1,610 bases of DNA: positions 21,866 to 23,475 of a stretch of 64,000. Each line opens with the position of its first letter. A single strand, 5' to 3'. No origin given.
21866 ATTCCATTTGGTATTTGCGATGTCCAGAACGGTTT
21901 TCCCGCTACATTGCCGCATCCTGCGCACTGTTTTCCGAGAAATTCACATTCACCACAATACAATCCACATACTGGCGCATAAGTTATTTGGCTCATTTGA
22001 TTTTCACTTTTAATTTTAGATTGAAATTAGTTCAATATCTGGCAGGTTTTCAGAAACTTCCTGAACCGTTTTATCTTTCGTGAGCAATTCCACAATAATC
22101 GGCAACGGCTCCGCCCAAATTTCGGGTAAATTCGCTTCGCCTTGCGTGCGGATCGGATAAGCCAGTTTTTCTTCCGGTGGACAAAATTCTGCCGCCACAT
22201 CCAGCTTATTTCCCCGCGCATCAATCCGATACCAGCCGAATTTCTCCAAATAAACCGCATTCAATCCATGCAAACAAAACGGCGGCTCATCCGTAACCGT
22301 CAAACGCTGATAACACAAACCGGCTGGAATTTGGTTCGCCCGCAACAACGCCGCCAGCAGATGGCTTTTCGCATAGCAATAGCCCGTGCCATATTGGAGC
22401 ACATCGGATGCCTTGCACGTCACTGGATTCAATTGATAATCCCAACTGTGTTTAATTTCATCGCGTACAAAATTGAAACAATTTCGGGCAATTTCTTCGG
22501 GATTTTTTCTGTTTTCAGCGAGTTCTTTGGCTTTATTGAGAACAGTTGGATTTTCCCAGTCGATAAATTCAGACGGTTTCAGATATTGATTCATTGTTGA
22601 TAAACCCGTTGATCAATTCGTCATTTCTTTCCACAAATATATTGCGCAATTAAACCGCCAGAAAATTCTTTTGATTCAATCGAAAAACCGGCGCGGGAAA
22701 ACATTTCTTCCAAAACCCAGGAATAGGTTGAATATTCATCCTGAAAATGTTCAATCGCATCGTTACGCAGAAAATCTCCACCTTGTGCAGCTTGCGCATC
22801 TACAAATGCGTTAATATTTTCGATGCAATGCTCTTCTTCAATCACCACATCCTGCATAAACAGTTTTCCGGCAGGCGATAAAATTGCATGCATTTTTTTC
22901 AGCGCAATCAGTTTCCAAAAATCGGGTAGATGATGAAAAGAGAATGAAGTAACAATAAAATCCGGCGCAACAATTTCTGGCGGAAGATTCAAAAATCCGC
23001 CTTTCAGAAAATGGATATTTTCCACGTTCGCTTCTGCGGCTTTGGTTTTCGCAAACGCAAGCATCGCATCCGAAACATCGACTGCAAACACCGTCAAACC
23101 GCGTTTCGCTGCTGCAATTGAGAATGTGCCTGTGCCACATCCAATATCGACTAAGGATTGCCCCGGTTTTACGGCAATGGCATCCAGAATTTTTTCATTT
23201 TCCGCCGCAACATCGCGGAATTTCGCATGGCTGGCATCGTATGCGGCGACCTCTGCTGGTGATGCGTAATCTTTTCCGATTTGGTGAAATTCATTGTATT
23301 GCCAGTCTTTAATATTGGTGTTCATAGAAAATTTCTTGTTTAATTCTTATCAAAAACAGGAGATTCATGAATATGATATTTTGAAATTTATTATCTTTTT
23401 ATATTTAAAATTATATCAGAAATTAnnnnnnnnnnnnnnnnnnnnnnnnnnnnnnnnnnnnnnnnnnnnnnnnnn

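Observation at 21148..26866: BrxR-family WYL regulator heading an 8-gene co-directional array: candidate undescribed defence/stress locus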

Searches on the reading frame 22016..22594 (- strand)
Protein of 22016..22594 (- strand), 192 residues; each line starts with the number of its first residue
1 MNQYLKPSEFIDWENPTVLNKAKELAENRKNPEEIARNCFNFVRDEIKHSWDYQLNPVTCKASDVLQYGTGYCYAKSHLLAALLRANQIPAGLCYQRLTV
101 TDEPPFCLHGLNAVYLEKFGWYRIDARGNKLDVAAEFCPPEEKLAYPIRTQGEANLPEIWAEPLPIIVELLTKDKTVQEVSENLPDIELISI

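Call 3: search_protein_families(library=pfam, proteins=[window:22016-22594:-], max_evalue=0.01)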
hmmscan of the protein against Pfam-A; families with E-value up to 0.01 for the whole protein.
window:22016-22594:- (192 aa): 1 family
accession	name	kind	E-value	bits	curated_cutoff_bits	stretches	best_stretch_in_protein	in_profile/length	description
PF01841.26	Transglut_core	-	7e-15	55.7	23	1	22-126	4-108/108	Transglutaminase-like superfamily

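Call 4: search_protein_families(library=padloc, proteins=[window:22016-22594:-], max_evalue=0.01)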
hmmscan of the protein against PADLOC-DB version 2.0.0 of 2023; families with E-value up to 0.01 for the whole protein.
window:22016-22594:- (192 aa): 0 families

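Call 5: search_protein_families(library=ncbifam, proteins=[window:22016-22594:-], max_evalue=0.01)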
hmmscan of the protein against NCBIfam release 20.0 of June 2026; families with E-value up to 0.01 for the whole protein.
window:22016-22594:- (192 aa): 0 families

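Call 26: search_protein_families(library=phrogs, proteins=[window:22016-22594:-], max_evalue=0.1)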
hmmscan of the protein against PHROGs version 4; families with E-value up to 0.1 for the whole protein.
window:22016-22594:- (192 aa): 0 families

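Call 69: search_dna_similar(query=window:22016-22594:-, collection=plasmids, mode=protein, max_rows=12)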
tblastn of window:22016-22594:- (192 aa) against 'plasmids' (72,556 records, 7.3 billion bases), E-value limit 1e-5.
Records with a match: 30; places in all: 32; records where one place covers at least 80% of the query: 16.
Best place of each record, by identity: 60-80% 7; <60% 23.
By first word of the organism name: Rhodococcus 7; Acinetobacter 6; Synechocystis 4; Flavobacterium 2; Methylomonas 1; Azoarcus 1; Alkalihalophilus 1; Niallia 1; Priestia 1; Streptomyces 1; and 5 more.
By predicted mobility (MOB-suite, as given by PLSDB): non-mobilizable 22; mobilizable 8.
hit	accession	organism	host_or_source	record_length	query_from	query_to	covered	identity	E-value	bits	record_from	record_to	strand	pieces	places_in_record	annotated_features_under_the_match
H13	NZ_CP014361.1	Methylomonas sp. DH-1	cell culture,waste sludge of a brewery ...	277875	1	188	98%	66.1%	2e-80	266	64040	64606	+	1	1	NAD(P)H-dependent oxidoreductase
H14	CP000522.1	Acinetobacter baumannii ATCC 17978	-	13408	1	192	100%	62.9%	9e-78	259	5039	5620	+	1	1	Cro-like protein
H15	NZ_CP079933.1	Acinetobacter baumannii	Homo sapiens,bacterial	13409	1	192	100%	62.9%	9e-78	259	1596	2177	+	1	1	transglutaminase family protein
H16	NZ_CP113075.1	Acinetobacter baumannii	-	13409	1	192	100%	62.9%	9e-78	259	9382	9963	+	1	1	transglutaminase family protein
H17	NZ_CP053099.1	Acinetobacter baumannii ATCC 17978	Homo sapiens,cell culture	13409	1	192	100%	62.9%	9e-78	259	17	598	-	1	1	transglutaminase family protein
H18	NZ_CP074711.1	Acinetobacter baumannii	-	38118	1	192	100%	62.9%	9e-78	259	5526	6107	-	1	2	transglutaminase family protein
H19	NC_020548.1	Azoarcus sp. KH32C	-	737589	1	188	98%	62.4%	6e-79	262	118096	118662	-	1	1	transglutaminase family protein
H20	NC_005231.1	Synechocystis sp. PCC 6803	-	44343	1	187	97%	53.2%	5e-59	205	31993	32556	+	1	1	GNAT family N-acetyltransferase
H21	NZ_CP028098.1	Synechocystis sp. IPPAS B-1465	axenic culture,Synechocystis sp. GT-L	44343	1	187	97%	53.2%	5e-59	205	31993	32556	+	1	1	transglutaminase family protein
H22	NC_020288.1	Synechocystis sp. PCC 6803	-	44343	1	187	97%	53.2%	5e-59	205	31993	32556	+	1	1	transglutaminase family protein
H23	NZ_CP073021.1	Synechocystis sp. PCC 6803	cell culture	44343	1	187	97%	53.2%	5e-59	205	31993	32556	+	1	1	transglutaminase family protein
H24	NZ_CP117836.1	Alkalihalophilus pseudofirmus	cell culture,soil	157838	1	186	97%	45.0%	4e-43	160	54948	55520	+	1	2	transglutaminase family protein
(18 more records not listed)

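Call 70: get_annotated_region(hit=H13, flank=5000)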
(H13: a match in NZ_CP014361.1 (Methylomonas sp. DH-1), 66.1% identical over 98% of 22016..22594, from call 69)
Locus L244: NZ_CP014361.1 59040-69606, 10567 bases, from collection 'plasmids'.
description: Methylomonas sp. DH-1 plasmid unnamed, complete sequence
organism: Methylomonas sp. DH-1 (NCBI taxid 1727196)
taxonomy: Bacteria; Pseudomonadota; Gammaproteobacteria; Methylococcales; Methylococcaceae; Methylomonas; Methylomonas sp. DH-1
host: -; source: cell culture,waste sludge of a brewery plant; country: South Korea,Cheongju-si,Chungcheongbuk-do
typing (MOB-suite, as given by PLSDB): mobilizable; relaxase MOBH
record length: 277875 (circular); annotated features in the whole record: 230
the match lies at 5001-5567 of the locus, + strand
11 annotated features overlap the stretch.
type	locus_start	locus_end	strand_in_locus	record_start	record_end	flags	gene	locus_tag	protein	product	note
CDS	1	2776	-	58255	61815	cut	recC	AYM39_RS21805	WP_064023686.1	exodeoxyribonuclease V subunit gamma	GO:0006310 - DNA recombination [Evidence IEA]; GO:0006281 - DNA repair [Evidence IEA]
CDS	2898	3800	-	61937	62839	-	-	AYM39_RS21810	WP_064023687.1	WYL domain-containing protein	-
CDS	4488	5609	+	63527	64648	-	-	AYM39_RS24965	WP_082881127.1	NAD(P)H-dependent oxidoreductase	-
CDS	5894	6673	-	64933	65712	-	-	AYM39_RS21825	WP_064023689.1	M90 family metallopeptidase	-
CDS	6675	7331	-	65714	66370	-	-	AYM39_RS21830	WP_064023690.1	DUF1614 domain-containing protein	-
CDS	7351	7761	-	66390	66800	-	-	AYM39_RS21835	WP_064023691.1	alkaline phosphatase family protein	-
CDS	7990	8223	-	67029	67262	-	-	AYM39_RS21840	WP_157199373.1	hypothetical protein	-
CDS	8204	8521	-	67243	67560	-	-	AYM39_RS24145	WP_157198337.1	hypothetical protein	-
CDS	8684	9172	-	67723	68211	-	-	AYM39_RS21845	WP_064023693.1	putative toxin-antitoxin system toxin component, PIN family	-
CDS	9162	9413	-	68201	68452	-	-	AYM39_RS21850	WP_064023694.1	type II toxin-antitoxin system Phd/YefM family antitoxin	-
CDS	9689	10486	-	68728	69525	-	-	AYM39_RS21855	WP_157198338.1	hypothetical protein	-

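Call 71: get_annotated_region(hit=H15, flank=5000)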
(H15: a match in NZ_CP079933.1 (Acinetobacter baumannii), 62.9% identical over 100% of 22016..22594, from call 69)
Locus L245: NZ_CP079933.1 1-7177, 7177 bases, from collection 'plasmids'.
description: Acinetobacter baumannii strain 17978UN plasmid pAB1, complete sequence
organism: Acinetobacter baumannii (NCBI taxid 470)
taxonomy: Bacteria; Pseudomonadota; Gammaproteobacteria; Moraxellales; Moraxellaceae; Acinetobacter; Acinetobacter baumannii
host: -; source: Homo sapiens,bacterial; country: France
typing (MOB-suite, as given by PLSDB): non-mobilizable; replicon rep_cluster_1919
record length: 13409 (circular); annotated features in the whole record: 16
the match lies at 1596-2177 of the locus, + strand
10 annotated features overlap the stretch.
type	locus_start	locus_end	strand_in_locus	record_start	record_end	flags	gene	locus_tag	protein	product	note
CDS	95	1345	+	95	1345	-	lysA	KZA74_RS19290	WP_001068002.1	diaminopimelate decarboxylase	GO:0009089 - lysine biosynthetic process via diaminopimelate [Evidence IEA]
CDS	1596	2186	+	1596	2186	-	-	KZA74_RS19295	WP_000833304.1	transglutaminase family protein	-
CDS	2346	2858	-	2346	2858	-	-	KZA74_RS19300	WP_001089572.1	SMI1/KNR4 family protein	-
CDS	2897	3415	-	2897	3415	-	-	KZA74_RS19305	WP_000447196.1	tetratricopeptide repeat protein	-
CDS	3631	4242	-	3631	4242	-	-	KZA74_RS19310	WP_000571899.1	recombinase family protein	GO:0006310 - DNA recombination [Evidence IEA]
CDS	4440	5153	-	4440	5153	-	-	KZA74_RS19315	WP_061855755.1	HEPN domain-containing protein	-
CDS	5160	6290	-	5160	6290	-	-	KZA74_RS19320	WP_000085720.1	DUF262 domain-containing protein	-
CDS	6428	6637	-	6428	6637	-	-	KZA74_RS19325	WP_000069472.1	hypothetical protein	-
CDS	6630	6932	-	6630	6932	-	-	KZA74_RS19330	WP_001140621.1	helix-turn-helix domain-containing protein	-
CDS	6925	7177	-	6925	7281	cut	-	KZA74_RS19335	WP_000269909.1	type II toxin-antitoxin system RelE/ParE family toxin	-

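Call 72: get_annotated_region(hit=H19, flank=5000)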
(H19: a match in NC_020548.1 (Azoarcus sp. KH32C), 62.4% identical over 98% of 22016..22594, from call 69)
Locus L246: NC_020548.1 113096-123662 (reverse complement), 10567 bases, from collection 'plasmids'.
description: Azoarcus sp. KH32C plasmid pAZKH, complete sequence
organism: Azoarcus sp. KH32C (NCBI taxid 748247)
taxonomy: Bacteria; Pseudomonadota; Betaproteobacteria; Rhodocyclales; Zoogloeaceae; Azoarcus; Azoarcus sp. KH32C
host: -; source: -; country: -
typing (MOB-suite, as given by PLSDB): mobilizable; replicon rep_cluster_432; relaxase MOBP
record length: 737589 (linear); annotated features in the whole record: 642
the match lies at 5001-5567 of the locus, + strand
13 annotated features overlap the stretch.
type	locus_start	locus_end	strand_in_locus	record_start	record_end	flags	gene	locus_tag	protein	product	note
CDS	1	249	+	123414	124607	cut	prpF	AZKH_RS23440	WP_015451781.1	2-methylaconitate cis-trans isomerase PrpF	GO:0019629 - propionate catabolic process, 2-methylcitrate cycle [Evidence IEA]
CDS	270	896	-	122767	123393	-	-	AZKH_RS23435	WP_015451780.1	LysE family translocator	-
CDS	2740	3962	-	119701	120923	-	-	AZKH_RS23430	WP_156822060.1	IS3 family transposase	-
CDS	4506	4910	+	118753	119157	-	-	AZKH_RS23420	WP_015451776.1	nuclear transport factor 2 family protein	-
CDS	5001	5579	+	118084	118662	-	-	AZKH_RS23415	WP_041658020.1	transglutaminase family protein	-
CDS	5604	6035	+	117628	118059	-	-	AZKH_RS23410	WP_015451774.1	VOC family protein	-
CDS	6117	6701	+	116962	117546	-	-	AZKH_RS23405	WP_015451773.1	TMEM175 family protein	-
CDS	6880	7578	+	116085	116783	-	-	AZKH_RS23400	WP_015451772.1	HAD family hydrolase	-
CDS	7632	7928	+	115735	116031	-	-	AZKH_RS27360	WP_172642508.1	hypothetical protein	-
CDS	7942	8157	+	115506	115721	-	-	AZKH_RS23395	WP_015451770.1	hypothetical protein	-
CDS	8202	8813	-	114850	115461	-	-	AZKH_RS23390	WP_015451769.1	3'-5' exonuclease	-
CDS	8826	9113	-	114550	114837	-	-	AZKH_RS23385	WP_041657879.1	DUF5710 domain-containing protein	-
CDS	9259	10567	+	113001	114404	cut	-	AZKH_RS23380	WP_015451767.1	sensor histidine kinase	-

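Call 100: search_solved_structures(query=window:22016-22594:-, max_evalue=0.01)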
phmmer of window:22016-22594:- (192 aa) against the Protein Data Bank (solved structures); distinct sequences matched with E-value up to 0.01: 0.

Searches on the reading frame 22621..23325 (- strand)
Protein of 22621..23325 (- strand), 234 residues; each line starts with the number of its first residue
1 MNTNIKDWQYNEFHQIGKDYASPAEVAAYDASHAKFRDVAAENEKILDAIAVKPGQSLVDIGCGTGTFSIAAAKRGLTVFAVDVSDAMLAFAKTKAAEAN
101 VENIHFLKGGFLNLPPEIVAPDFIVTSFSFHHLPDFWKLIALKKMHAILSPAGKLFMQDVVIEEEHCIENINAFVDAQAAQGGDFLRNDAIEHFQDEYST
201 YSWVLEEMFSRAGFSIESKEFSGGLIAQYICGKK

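Call 3: search_protein_families(library=pfam, proteins=[window:22621-23325:-], max_evalue=0.01)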
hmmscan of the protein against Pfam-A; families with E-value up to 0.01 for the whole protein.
window:22621-23325:- (234 aa): 17 families
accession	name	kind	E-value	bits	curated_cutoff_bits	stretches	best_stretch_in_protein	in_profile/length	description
PF13649.12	Methyltransf_25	-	7.5e-19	68.7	27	1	59-153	2-97/97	Methyltransferase domain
PF01209.24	Ubie_methyltran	-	7e-17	62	20.1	1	13-231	13-231/233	ubiE/COQ5 methyltransferase family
PF08241.18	Methyltransf_11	-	7e-16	59.1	21.2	1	59-156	1-94/95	Methyltransferase domain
PF13847.12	Methyltransf_31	-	8.2e-16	58.4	27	1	54-166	3-118/145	Methyltransferase domain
PF13489.12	Methyltransf_23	-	4.9e-15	56.1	27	1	42-217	8-162/164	Methyltransferase domain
PF08242.18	Methyltransf_12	-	9.6e-15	55.5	30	1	59-155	1-98/98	Methyltransferase domain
PF02353.26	CMAS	-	1.3e-08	35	27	1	42-192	50-202/273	Mycolic acid cyclopropane synthetase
PF05175.20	MTS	-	4.5e-07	30.1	23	1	47-157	24-138/170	Methyltransferase small domain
PF01728.25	FtsJ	-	9.2e-07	29.4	24.1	1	45-118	11-82/181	FtsJ-like methyltransferase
PF06325.19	PrmA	-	1.6e-06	28.3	22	1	47-105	155-213/296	Ribosomal protein L11 methyltransferase (PrmA)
PF05958.17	tRNA_U5-meth_tr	-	1.4e-05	24.7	23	1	53-107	200-254/357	tRNA (Uracil-5-)-methyltransferase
PF03848.20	TehB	-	4.6e-05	23.4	20.4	1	34-106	11-82/193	Tellurite resistance protein TehB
PF02390.23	Methyltransf_4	-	4.6e-05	23.4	24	1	57-121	4-70/173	Putative methyltransferase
PF00891.24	Methyltransf_2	-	0.00017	21.5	22.3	1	20-165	30-172/210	O-methyltransferase domain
PF01170.24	UPF0020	-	0.00056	20.1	22.3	1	51-102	25-102/197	RMKL-like, methyltransferase domain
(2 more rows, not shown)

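Call 4: search_protein_families(library=padloc, proteins=[window:22621-23325:-], max_evalue=0.01)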
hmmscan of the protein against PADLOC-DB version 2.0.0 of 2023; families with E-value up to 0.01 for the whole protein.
window:22621-23325:- (234 aa): 4 families
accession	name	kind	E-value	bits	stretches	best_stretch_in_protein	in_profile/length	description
PDLC04134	mad2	-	6.9e-24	82.5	1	44-163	281-400/492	mads_2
PDLC03364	MTase_II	-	0.00078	16.5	1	2-96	5-100/380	Type II methyltransferase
PDLC03300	MTase_II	-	0.0052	13.9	0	50-103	230-284/302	Type II methyltransferase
PDLC03339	MTase_II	-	0.0077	13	0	44-107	220-282/399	Type II methyltransferase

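Call 5: search_protein_families(library=ncbifam, proteins=[window:22621-23325:-], max_evalue=0.01)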
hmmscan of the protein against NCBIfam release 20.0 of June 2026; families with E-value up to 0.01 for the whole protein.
window:22621-23325:- (234 aa): 76 families (the best 25 are shown)
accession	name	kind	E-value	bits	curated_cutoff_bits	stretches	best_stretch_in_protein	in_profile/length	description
NF043040.1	corrin_prot_MT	hypoth_equivalog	1.9e-22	79.8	180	1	43-175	31-165/216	corrinoid protein-associated methyltransferase CpaM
NF001243.0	PRK00216.1-4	equivalog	1.2e-18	67.3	235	1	11-231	11-231/237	demethylmenaquinone methyltransferase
TIGR02752.1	MenG_heptapren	equivalog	3.9e-17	62.5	419.85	1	13-228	11-226/231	demethylmenaquinone methyltransferase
TIGR01934.1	MenG_MenH_UbiE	subfamily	1.7e-15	57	158.35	1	44-215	29-204/223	ubiquinone/menaquinone biosynthesis methyltransferase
NF001244.0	PRK00216.1-5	equivalog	1e-14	54.4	216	1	44-227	38-229/236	bifunctional demethylmenaquinone methyltransferase/2-methoxy-6-polyprenyl-1,4-benzoquinol methylase UbiE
NF008823.0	PRK11873.1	subfamily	5.8e-14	52.2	263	1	50-165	73-189/272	arsenite methyltransferase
TIGR02021.1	BchM-ChlM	equivalog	2.7e-13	49.8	158.9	1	44-114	42-115/218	magnesium protoporphyrin IX methyltransferase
NF041537.1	ArsM_AhpD_UU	exception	8.4e-13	47.8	510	1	51-189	73-212/345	arsenite methyltransferase/AhpD domain selenoprotein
TIGR02072.1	BioC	equivalog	1.2e-12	48.2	184.95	1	46-208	26-179/244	malonyl-ACP O-methyltransferase BioC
NF045667.1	MTase_DVU1556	equivalog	5.9e-12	45.5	155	1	44-220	12-166/213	DVU_1556 family methyltransferase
TIGR01983.1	UbiG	equivalog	3.1e-11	43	102.95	1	48-158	49-152/228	bifunctional 2-polyprenyl-6-hydroxyphenol methylase/3-demethylubiquinol 3-O-methyltransferase UbiG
NF041536.1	ArsM_DUF2284_UU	exception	3.5e-11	42.1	575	1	52-183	74-206/459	arsenite methyltransferase/DUF2284 domain selenoprotein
NF047649.1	MTase_UXPK_star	exception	1.2e-10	40.9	460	1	51-165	74-189/283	methyltransferase/UXPK-star double selenoprotein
NF011529.0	PRK14968.1-3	equivalog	1.7e-10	40.7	162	1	44-110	24-90/198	putative methyltransferase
NF001241.0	PRK00216.1-2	equivalog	3.7e-10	39.8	327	1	44-159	41-149/231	demethylmenaquinone methyltransferase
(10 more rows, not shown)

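Call 99: search_solved_structures(query=window:22621-23325:-, max_evalue=0.001)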
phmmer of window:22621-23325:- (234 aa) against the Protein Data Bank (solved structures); distinct sequences matched with E-value up to 0.001: 56.
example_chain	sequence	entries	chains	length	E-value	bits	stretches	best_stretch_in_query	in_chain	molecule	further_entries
3hnr_A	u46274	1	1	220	5.4e-14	55.8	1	32-216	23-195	probable methyltransferase BT9727_4108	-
6mro_A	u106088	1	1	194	2.9e-12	50.2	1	46-158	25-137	methyl transferase from Methanosarcina acetivorans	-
8gdu_A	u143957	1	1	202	1.2e-10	44.9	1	46-157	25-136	Methyltransferase domain-containing protein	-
9w6x_A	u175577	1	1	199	2.2e-09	40.8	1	32-160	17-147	YtkW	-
3bus_A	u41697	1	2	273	5.5e-09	39.4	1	44-196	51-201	Methyltransferase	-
5gm1_A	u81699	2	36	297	1e-08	38.5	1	45-167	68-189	O-methylransferase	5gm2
3dh0_A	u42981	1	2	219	1.1e-08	38.5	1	42-152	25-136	SAM dependent methyltransferase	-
8rdl_A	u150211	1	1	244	1.9e-08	37.7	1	42-184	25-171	ToxA protein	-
5wp5_A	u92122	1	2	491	2.2e-08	37.5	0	35-160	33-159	Phosphomethylethanolamine N-methyltransferase 2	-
3mgg_A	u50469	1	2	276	3.3e-08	36.9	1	38-156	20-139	Methyltransferase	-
5wp4_A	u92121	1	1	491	5.6e-08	36.1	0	45-98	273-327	Phosphoethanolamine N-methyltransferase 1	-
3dtn_A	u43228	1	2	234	9.3e-08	35.4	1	55-183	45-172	Putative Methyltransferase MM_2633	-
1ve3_A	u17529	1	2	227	1.6e-07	34.6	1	43-158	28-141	hypothetical protein PH0226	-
8zc8_A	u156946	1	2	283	2.8e-07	33.8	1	47-160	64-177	MitM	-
21zq_A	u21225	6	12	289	3e-07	33.8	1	47-160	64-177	MitM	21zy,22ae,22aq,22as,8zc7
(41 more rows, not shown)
